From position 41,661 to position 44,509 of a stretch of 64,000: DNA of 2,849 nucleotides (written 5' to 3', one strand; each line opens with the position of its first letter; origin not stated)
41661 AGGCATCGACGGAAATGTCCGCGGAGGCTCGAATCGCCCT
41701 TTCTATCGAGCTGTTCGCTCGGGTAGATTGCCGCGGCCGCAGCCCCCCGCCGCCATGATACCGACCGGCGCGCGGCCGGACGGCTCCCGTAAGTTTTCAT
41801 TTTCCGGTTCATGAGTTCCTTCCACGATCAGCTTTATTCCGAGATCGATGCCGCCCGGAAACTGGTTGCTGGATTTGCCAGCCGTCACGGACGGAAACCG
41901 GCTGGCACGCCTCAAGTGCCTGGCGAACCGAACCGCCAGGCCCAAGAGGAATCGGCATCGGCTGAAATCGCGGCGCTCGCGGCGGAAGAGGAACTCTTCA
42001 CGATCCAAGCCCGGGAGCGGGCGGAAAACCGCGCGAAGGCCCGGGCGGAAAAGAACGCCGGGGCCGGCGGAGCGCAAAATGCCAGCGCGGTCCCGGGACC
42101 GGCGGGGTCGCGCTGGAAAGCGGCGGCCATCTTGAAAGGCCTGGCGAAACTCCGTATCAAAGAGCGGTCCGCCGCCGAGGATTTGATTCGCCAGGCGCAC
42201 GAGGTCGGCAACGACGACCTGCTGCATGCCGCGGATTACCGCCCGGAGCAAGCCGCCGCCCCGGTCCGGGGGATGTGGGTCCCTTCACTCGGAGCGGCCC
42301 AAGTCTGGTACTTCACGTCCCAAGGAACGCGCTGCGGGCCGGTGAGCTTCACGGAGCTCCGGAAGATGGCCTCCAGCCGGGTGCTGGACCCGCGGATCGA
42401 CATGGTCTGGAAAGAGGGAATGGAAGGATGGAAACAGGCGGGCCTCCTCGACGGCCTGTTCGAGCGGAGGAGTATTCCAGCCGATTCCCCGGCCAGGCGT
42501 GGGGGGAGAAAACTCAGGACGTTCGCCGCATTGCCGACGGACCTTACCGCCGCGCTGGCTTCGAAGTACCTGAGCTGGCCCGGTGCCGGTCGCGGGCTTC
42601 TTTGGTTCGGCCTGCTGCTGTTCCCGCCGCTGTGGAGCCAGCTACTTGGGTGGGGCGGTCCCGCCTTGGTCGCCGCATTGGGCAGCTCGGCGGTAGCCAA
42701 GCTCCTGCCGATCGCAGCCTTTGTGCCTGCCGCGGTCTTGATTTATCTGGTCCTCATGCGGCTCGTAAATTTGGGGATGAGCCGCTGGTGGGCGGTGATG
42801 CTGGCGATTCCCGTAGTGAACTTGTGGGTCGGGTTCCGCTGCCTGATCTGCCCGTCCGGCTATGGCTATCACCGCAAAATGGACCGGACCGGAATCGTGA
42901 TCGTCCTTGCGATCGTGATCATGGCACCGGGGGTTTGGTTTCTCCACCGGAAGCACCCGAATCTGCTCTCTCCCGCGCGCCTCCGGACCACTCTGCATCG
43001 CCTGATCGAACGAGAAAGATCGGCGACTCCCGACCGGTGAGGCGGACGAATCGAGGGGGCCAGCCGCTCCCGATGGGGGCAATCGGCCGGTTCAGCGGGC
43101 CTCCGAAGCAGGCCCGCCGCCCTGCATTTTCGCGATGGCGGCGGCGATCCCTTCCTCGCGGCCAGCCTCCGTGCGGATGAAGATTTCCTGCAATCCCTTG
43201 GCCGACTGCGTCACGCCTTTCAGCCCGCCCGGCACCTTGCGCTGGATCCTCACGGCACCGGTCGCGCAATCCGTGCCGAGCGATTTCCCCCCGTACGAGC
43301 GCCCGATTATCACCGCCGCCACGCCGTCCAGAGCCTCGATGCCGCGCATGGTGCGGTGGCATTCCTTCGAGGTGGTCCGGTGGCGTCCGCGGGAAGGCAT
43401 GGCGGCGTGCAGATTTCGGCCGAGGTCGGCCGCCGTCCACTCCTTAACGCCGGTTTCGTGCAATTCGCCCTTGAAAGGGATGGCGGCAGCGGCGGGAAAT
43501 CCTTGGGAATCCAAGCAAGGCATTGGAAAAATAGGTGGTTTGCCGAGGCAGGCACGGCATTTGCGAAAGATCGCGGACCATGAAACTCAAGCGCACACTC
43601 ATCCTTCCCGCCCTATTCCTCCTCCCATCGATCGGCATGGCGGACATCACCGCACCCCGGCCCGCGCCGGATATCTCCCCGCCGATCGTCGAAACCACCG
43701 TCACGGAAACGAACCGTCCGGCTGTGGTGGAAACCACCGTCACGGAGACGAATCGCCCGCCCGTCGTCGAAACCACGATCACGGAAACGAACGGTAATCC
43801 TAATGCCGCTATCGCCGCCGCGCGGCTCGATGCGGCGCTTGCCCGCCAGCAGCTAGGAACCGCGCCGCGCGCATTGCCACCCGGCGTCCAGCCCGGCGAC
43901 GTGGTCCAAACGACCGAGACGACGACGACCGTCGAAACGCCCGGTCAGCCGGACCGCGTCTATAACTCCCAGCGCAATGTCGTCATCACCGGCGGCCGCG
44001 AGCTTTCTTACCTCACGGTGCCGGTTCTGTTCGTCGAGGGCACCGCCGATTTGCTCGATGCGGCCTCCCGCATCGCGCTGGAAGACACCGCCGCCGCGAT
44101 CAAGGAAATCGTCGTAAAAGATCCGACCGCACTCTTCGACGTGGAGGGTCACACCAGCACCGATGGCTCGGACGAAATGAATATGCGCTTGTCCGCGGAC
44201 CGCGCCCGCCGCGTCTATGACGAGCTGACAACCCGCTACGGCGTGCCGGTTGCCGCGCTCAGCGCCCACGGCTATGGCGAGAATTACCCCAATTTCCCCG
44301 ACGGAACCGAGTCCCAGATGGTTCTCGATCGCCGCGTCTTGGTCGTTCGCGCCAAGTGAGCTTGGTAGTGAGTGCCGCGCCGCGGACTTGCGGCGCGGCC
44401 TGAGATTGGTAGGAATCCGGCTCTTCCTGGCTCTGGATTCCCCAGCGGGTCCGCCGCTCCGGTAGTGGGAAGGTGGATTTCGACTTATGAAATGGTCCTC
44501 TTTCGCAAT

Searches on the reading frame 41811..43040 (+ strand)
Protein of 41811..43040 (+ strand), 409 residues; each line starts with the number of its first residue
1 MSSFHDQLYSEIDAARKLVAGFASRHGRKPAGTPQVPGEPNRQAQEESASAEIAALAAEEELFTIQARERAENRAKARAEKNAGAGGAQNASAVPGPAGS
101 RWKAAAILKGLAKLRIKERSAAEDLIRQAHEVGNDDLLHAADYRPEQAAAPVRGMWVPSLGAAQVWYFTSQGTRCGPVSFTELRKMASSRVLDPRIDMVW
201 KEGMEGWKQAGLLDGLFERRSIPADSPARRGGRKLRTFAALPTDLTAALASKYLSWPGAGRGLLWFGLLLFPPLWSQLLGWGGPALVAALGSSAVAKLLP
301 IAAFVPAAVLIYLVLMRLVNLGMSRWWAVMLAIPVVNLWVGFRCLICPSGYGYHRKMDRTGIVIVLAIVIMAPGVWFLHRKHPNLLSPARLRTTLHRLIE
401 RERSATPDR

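Call 43: search_protein_families(library=pfam, proteins=[window:41811-43040:+], max_evalue=0.001)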
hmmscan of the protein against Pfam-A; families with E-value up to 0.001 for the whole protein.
window:41811-43040:+ (409 aa): 1 family
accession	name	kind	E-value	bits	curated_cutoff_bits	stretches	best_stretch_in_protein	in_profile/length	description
PF14237.11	GYF_2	-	3e-13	49.8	25.8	1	166-216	1-50/50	GYF domain 2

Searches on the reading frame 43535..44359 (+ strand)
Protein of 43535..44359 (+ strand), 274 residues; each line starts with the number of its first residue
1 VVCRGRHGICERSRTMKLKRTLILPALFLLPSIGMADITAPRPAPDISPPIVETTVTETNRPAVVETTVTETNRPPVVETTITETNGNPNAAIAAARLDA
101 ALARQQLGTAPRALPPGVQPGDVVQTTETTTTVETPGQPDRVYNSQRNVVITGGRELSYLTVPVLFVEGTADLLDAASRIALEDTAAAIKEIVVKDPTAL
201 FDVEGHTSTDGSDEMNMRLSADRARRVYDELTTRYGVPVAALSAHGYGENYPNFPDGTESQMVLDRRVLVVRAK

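Call 43: search_protein_families(library=pfam, proteins=[window:43535-44359:+], max_evalue=0.001)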
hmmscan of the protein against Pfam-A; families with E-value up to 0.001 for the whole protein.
window:43535-44359:+ (274 aa): 1 family
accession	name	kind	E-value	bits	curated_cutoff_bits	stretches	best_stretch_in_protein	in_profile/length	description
PF00691.25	OmpA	-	2e-13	50.9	27.2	1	165-261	1-93/98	OmpA family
